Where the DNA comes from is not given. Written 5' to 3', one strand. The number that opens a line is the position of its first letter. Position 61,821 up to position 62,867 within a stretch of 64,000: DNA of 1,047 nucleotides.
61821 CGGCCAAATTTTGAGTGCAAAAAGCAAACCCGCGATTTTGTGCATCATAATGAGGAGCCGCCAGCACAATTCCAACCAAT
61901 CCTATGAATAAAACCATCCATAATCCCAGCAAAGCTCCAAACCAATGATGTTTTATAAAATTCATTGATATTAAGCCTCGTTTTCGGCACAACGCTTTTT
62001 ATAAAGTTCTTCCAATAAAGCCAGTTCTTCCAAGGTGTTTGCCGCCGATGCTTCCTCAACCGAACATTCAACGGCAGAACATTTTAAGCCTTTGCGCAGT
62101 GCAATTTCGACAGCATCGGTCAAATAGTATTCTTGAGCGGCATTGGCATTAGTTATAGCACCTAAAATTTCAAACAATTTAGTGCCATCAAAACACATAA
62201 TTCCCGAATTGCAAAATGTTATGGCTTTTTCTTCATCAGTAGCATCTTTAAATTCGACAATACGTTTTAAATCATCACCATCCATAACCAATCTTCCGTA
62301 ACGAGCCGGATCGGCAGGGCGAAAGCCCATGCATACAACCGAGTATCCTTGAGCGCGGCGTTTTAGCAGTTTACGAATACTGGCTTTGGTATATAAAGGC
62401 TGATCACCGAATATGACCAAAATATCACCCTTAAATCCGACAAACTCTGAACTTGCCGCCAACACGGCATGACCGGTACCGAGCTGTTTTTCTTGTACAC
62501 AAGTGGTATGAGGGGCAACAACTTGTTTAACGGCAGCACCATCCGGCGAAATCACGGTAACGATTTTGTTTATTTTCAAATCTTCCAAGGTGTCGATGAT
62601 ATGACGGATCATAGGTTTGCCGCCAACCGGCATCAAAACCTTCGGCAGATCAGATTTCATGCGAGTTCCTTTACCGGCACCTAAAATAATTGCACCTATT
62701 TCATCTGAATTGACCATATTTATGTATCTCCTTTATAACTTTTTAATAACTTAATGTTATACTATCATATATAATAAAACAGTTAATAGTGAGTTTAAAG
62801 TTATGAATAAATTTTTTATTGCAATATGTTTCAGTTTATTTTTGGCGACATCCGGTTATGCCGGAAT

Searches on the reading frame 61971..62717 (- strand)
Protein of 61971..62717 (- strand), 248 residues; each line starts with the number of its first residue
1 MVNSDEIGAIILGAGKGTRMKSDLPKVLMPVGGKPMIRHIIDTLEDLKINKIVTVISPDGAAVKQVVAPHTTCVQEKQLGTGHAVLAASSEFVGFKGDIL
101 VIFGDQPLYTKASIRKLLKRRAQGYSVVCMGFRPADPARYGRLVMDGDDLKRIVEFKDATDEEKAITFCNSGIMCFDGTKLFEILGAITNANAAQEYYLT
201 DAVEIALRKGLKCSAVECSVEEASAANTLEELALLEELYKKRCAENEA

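Call 72: find_encoding_contigs(protein=window:61971-62717:-, flank=10000, max_places=2)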
Protein window:61971-62717:- (248 aa): 23 contigs read that carry it; 2 places shown.
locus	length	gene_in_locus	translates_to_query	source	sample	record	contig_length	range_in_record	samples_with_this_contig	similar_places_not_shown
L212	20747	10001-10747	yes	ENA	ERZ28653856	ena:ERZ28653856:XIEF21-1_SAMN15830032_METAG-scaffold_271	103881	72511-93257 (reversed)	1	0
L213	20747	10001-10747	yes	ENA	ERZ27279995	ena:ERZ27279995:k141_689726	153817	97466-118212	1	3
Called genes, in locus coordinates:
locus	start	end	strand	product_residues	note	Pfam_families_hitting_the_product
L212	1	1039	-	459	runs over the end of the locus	PF03315:SDH_beta, PF03313:SDH_alpha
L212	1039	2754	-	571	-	-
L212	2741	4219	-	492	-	PF01875:Memo, PF01871:AMMECR1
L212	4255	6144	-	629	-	PF05345:He_PIG (weak)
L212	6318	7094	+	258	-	PF04335:VirB8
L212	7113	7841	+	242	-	PF04335:VirB8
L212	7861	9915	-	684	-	PF09972:DUF2207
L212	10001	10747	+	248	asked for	PF00483:NTP_transferase, PF01128:IspD, PF02348:CTP_transf_3 (faint), PF12804:NTP_transf_3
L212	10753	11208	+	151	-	-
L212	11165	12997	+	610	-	PF08439:Peptidase_M3_N, PF01432:Peptidase_M3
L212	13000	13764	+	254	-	PF00459:Inositol_P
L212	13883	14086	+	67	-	PF00313:CSD, PF08206:OB_RNB (weak)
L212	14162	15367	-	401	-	PF03349:Toluene_X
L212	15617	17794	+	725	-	PF01553:Acyltransferase, PF00501:AMP-binding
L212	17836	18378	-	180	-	PF03703:bPH_2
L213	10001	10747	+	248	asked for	PF00483:NTP_transferase, PF01128:IspD, PF02348:CTP_transf_3 (faint), PF12804:NTP_transf_3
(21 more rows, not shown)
